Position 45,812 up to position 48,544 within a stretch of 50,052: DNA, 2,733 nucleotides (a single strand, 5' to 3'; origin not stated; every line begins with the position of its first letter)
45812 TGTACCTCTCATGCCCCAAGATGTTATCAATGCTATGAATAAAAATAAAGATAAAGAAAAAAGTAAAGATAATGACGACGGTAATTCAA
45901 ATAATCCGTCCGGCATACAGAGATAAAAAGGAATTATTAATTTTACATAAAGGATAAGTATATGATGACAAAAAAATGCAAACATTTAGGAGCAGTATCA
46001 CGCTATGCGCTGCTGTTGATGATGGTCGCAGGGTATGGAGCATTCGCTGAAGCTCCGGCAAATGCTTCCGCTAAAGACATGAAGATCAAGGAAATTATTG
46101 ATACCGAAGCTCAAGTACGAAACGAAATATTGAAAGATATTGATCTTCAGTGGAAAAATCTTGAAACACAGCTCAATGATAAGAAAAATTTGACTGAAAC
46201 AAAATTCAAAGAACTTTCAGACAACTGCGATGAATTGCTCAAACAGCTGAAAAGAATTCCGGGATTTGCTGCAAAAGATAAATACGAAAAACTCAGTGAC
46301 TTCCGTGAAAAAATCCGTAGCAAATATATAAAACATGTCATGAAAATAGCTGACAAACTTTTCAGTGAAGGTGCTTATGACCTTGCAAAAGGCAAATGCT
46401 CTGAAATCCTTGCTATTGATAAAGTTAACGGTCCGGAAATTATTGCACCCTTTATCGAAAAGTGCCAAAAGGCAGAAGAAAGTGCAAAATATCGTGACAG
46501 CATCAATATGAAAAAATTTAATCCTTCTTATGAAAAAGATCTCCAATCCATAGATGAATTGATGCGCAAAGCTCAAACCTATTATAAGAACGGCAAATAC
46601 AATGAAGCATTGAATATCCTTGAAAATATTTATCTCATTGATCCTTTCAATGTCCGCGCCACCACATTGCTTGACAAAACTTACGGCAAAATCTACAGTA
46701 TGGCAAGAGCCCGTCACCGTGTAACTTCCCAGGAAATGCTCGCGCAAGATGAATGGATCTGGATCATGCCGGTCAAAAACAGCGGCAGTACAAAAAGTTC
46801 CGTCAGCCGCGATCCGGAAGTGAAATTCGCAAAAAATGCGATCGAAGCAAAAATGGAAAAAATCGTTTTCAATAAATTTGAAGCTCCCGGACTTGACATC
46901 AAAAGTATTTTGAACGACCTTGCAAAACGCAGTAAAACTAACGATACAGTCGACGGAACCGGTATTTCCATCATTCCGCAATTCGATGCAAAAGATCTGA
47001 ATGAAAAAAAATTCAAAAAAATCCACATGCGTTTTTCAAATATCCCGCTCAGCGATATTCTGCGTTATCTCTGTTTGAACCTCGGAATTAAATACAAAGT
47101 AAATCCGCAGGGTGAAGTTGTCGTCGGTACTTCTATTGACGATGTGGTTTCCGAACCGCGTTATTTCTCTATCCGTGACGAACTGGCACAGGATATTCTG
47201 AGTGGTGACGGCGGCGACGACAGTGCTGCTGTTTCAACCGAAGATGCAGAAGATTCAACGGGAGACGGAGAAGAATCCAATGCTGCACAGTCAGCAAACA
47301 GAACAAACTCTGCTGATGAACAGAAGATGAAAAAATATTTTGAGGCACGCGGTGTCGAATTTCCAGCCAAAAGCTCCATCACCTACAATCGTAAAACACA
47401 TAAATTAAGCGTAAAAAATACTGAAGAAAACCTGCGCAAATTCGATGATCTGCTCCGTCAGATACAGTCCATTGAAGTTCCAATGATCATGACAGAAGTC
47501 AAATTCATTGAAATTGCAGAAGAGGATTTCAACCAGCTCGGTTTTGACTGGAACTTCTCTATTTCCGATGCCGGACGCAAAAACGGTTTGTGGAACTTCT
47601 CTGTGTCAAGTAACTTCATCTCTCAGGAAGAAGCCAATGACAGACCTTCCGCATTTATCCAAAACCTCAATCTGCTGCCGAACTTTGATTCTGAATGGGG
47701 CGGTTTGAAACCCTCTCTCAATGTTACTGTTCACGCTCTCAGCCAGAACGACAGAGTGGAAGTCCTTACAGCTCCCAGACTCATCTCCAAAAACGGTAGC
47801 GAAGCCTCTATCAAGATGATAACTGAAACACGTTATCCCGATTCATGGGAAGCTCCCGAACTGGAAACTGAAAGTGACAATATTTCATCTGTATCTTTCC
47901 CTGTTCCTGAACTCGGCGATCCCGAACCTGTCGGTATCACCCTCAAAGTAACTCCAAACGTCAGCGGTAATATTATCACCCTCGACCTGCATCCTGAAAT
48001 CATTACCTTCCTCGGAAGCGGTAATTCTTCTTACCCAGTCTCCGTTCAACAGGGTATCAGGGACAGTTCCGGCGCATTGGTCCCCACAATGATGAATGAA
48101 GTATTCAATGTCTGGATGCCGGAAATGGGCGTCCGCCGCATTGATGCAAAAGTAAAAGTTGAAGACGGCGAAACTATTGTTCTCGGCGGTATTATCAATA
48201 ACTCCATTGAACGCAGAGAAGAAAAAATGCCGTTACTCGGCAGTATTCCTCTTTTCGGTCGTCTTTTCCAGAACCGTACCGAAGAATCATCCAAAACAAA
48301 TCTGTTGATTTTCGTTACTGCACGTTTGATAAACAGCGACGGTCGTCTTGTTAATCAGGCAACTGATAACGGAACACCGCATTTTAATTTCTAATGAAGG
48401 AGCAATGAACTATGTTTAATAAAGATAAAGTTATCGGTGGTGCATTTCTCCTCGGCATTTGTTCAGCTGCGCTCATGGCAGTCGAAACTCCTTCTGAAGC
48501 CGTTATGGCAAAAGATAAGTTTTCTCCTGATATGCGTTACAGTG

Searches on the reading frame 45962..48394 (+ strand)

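Call 39: search_protein_families(library=pfam, proteins=[window:45962-48394:+], max_evalue=0.01)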
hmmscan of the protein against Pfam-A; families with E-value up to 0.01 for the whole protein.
window:45962-48394:+ (810 aa): 4 families
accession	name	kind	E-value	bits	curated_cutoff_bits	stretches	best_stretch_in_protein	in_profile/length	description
PF00263.26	Secretin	-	5.5e-32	111.1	27.5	1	592-790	1-168/169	Bacterial type II and III secretion system protein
PF14863.12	Alkyl_sulf_dimr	-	0.00042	21.2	26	1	196-244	68-116/139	Alkyl sulfatase dimerisation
PF12895.13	ANAPC3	-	0.0025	18.5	27.2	1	193-225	19-50/82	Anaphase-promoting complex, cyclosome, subunit 3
PF07719.23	TPR_2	-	0.0054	17.2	27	0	199-229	3-33/34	Tetratricopeptide repeat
